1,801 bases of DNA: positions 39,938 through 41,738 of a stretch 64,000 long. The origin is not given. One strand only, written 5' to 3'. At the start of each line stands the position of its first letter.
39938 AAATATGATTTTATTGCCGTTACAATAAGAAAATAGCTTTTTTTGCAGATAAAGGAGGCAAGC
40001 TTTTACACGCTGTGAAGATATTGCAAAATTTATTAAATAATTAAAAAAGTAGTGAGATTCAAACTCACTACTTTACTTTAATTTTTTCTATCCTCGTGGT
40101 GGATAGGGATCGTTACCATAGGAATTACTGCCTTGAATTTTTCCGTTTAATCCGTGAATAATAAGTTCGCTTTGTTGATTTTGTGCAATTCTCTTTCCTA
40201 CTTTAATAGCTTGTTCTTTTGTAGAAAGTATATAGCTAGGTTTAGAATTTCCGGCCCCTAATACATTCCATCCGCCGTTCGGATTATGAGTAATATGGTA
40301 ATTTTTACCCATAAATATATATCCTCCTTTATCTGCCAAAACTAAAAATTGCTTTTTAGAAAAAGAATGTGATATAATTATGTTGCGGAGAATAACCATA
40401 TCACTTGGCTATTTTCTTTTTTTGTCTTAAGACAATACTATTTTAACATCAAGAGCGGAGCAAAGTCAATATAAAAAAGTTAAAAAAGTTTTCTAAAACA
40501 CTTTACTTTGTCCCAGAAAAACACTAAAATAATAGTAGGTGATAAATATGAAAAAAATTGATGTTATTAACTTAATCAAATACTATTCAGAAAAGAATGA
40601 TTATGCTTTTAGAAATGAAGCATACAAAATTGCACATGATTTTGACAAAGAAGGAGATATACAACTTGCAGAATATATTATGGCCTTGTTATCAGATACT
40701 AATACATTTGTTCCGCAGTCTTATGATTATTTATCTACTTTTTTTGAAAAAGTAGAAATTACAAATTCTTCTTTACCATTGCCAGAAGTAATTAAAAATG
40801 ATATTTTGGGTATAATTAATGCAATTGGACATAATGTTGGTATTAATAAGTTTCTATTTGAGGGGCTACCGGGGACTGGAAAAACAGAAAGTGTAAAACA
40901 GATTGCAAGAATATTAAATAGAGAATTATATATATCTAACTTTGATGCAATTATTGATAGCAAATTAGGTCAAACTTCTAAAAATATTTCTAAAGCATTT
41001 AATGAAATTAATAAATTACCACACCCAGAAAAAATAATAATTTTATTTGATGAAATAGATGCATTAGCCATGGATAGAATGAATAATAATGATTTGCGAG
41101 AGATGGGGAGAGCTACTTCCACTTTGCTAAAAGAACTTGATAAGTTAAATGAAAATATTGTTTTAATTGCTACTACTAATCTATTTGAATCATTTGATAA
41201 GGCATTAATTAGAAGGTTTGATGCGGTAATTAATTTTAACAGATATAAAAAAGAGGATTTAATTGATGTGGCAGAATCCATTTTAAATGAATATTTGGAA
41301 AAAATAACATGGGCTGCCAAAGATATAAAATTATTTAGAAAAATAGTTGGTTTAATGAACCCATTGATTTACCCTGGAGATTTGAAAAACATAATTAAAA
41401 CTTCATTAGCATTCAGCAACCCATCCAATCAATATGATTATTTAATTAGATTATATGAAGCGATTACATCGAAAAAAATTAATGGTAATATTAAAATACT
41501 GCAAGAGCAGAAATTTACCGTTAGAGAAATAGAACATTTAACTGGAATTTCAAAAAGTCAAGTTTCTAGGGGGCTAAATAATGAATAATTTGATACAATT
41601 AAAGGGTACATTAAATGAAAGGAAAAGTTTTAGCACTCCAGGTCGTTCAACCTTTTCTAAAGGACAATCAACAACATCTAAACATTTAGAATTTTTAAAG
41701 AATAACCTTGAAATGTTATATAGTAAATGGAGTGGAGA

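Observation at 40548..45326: Three-gene cassette AAA-HTH ATPase / S8 subtilase / AlbA_2 (Schlafen-core-like) protein: an extended, uncharacterised ATPase-protease defence candidate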

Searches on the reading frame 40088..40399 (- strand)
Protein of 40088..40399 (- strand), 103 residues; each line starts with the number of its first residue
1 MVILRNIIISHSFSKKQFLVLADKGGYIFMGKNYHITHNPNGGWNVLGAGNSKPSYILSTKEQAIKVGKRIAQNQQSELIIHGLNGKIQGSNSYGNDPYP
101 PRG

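Call 3: search_protein_families(library=pfam, proteins=[window:40088-40399:-], max_evalue=0.01)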
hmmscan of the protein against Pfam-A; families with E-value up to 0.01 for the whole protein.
window:40088-40399:- (103 aa): 1 family
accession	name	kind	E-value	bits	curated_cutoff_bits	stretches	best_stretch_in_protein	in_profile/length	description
PF09954.14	DUF2188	-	1.6e-19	70.3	22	1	34-94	1-62/62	Uncharacterized protein conserved in bacteria (DUF2188)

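Call 4: search_protein_families(library=padloc, proteins=[window:40088-40399:-], max_evalue=0.01)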
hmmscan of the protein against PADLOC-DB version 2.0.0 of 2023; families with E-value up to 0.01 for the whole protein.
window:40088-40399:- (103 aa): 2 families
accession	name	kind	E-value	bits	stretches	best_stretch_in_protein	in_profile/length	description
PDLC04941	PDC-S16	-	1.8e-31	106.7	1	30-103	1-75/75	-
PDLC04942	PDC-S16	-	2.6e-31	106.2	1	30-103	1-75/75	-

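Call 46: search_protein_families(library=ncbifam, proteins=[window:40088-40399:-], max_evalue=0.001)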
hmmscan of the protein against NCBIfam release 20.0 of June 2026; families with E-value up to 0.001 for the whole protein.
window:40088-40399:- (103 aa): 0 families

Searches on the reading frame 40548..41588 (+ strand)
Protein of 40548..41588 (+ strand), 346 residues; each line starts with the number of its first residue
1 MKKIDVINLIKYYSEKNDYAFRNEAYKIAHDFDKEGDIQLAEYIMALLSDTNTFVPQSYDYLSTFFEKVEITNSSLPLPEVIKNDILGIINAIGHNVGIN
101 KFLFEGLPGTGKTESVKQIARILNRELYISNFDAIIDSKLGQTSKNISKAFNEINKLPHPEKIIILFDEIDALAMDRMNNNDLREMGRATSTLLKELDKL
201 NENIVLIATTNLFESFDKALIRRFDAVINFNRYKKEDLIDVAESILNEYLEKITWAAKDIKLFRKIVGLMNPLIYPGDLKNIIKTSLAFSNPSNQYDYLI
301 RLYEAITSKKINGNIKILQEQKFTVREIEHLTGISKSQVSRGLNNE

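Call 3: search_protein_families(library=pfam, proteins=[window:40548-41588:+], max_evalue=0.01)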
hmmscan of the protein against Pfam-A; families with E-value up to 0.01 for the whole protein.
window:40548-41588:+ (346 aa): 7 families
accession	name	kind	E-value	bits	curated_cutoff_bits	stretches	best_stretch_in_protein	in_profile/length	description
PF00004.35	AAA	-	1.8e-25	90.3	21.2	1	103-231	2-130/131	ATPase family associated with various cellular activities (AAA)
PF07728.20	AAA_5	-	2.9e-05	24.5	22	1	102-224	2-139/139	AAA domain (dynein-related subfamily)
PF07726.17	AAA_3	-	0.0002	21.7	27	1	102-214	2-114/131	ATPase family associated with various cellular activities (AAA)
PF13173.12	AAA_14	-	0.00022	21.6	27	1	105-173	8-74/129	AAA domain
PF12774.13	AAA_6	-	0.00074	19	25.2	1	105-139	38-72/327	Hydrolytic ATP binding site of dynein motor region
PF07724.20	AAA_2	-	0.0056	17.2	27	0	100-212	4-125/166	AAA domain (Cdc48 subfamily)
PF17182.10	OSK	-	0.0084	15.8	27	0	126-248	36-158/202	OSK domain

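Call 4: search_protein_families(library=padloc, proteins=[window:40548-41588:+], max_evalue=0.01)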
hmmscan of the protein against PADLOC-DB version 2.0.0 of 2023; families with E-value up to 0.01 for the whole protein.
window:40548-41588:+ (346 aa): 9 families
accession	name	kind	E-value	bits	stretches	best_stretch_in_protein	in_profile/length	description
PDLC02196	IetA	-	1.6e-43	147.6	1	5-345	6-370/374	-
PDLC02195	IetA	-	1.1e-30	105.2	1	100-304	138-335/395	-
PDLC04232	IetA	-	1.1e-28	98.7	1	100-260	117-273/330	-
PDLC04231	IetA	-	2.9e-19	67.9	1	99-245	117-259/262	-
PDLC00915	TRIP13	-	1.6e-16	58.6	1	103-253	67-227/302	TRIP13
PDLC00914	TRIP13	-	2.4e-16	58.1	1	103-262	75-243/302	TRIP13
PDLC03838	DolB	-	4.8e-09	33.9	1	207-260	273-332/375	-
PDLC04515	PDC-M21A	-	0.00057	17.6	1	315-344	45-74/205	-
PDLC04140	mad8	-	0.0018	15.8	0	146-251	176-271/314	mads_8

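Call 46: search_protein_families(library=ncbifam, proteins=[window:40548-41588:+], max_evalue=0.001)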
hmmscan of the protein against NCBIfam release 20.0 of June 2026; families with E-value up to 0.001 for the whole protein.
window:40548-41588:+ (346 aa): 15 families
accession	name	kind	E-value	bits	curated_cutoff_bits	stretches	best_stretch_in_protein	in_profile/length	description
NF042959.1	IteA_antiphage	equivalog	4.7e-34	118.1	510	1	100-339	126-367/367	anti-phage ATPase IteA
NF003069.1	PRK03992.1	subfamily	2e-12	47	500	1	102-235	168-304/379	proteasome-activating nucleotidase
TIGR01243.1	CDC48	subfamily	6.3e-12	44.6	802.65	1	103-236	491-625/733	CDC48 family AAA ATPase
TIGR01242.2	TIGR01242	subfamily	1.1e-11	44.4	500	1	102-236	151-288/362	proteasome-activating nucleotidase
NF041006.2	cell_div_CdvC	equivalog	4.8e-11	42.2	650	1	103-261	138-297/370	cell division protein CdvC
NF047748.1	PrtsmActNtasePan1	equivalog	8.2e-11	41.6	750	1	97-234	177-320/405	proteasome-activating nucleotidase Pan1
NF047747.1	PrtsmActNtasePan2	equivalog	1.4e-10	41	700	1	102-236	188-325/397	proteasome-activating nucleotidase Pan2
TIGR01241.2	FtsH_fam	equivalog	7.8e-09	34.8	600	1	103-261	199-355/598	ATP-dependent zinc metalloprotease FtsH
NF003229.0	PRK04195.1-5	equivalog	1.4e-08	33.9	280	1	102-253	47-183/413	replication factor C large subunit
TIGR02881.1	spore_V_K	equivalog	2e-07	30.3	422.95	1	101-258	44-203/261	stage V sporulation protein K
NF008004.0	PRK10733.1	equivalog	6.1e-07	27.8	1008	1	102-295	188-377/644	ATP-dependent zinc metalloprotease FtsH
TIGR02880.1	cbbX_cfxQ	equivalog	7.5e-06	25.4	459.25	1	102-259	61-221/284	CbbX protein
TIGR03922.1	T7SS_EccA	equivalog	1.4e-05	23.8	466.65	1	100-259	313-477/557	type VII secretion AAA-ATPase EccA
NF001679.0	PRK00440.1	equivalog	3.4e-05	23.1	303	1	99-245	39-174/322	replication factor C small subunit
TIGR02928.1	TIGR02928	subfamily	0.00075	18.4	181.3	0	148-242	118-209/366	orc1/cdc6 family replication initiation protein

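Call 84: search_solved_structures(query=window:40548-41588:+, max_evalue=1e-10)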
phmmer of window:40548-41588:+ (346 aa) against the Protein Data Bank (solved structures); distinct sequences matched with E-value up to 1e-10: 59.
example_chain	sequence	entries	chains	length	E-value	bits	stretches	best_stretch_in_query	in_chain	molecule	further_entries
7wd3_A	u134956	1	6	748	1.8e-20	76.9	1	102-228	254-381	ATPase family gene 2 protein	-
7nku_A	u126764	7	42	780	2e-20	76.7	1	102-228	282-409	ATPase family gene 2 protein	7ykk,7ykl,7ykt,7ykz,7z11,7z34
7wbb_A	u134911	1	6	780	1.4e-19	73.9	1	102-228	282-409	AFG2 isoform 1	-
6oaa_B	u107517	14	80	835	8e-19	71.4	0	102-226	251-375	Cell division control protein 48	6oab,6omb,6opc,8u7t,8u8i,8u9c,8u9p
8dar_A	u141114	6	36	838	8.1e-19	71.4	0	102-226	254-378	Cell division control protein 48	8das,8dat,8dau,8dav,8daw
6oa9_A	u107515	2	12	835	2.1e-18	70.1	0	102-226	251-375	Cell division control protein 48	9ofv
6chs_H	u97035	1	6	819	7e-18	68.3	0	102-226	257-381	Putative cell division control protein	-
7wub_C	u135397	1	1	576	7.6e-17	65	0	102-226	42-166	Transitional endoplasmic reticulum ATPase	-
7wub_D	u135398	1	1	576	8e-17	64.9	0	102-226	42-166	Transitional endoplasmic reticulum ATPase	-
6mck_A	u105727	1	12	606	9.7e-17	64.6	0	102-226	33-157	Transitional endoplasmic reticulum ATPase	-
7rlh_A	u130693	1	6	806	1.6e-16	63.9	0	102-226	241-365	Transitional endoplasmic reticulum ATPase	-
7rlg_A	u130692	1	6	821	1.7e-16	63.8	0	102-226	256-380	Transitional endoplasmic reticulum ATPase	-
7rlj_A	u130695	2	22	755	1.9e-16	63.6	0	102-226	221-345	Transitional endoplasmic reticulum ATPase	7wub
8yka_A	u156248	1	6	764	2e-16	63.6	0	102-226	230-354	Transitional endoplasmic reticulum ATPase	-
5c18_A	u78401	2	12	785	2.2e-16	63.4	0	102-226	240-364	Transitional endoplasmic reticulum ATPase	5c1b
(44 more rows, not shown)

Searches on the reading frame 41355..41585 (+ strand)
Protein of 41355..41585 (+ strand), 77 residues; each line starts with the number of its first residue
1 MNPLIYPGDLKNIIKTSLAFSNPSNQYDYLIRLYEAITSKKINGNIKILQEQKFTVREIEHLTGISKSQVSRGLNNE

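Call 33: search_protein_families(library=pfam, proteins=[window:41355-41585:+], max_evalue=1)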
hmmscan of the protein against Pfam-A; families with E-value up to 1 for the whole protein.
window:41355-41585:+ (77 aa): 10 families
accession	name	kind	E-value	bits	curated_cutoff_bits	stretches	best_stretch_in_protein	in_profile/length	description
PF01022.26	HTH_5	-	0.0043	17.3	22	1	46-74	8-36/47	Bacterial regulatory protein, arsR family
PF13443.12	HTH_26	-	0.0082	16.8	22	1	47-77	4-34/63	Cro/C1-type HTH DNA-binding domain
PF12802.13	MarR_2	-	0.01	16.4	27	1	54-75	21-42/61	MarR family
PF02796.21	HTH_7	-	0.046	14.3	23.8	0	46-75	14-43/45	Helix-turn-helix domain of resolvase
PF01381.28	HTH_3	-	0.07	13.6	23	1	47-72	3-28/55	Helix-turn-helix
PF01371.25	Trp_repressor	-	0.079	13.5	27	1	46-75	39-71/88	Trp repressor protein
PF01978.25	TrmB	-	0.089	13.1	25.6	1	47-75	16-44/68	Sugar-specific transcriptional regulator TrmB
PF09339.16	HTH_IclR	-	0.1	12.8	22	1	52-74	17-39/52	IclR helix-turn-helix domain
PF08221.17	HTH_9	-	0.11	13.1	23.4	1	49-74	23-48/62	RNA polymerase III subunit RPC82 helix-turn-helix domain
PF21476.4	PF0610-like_N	-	0.12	13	33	1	46-72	7-33/50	PF0610-like, N-terminal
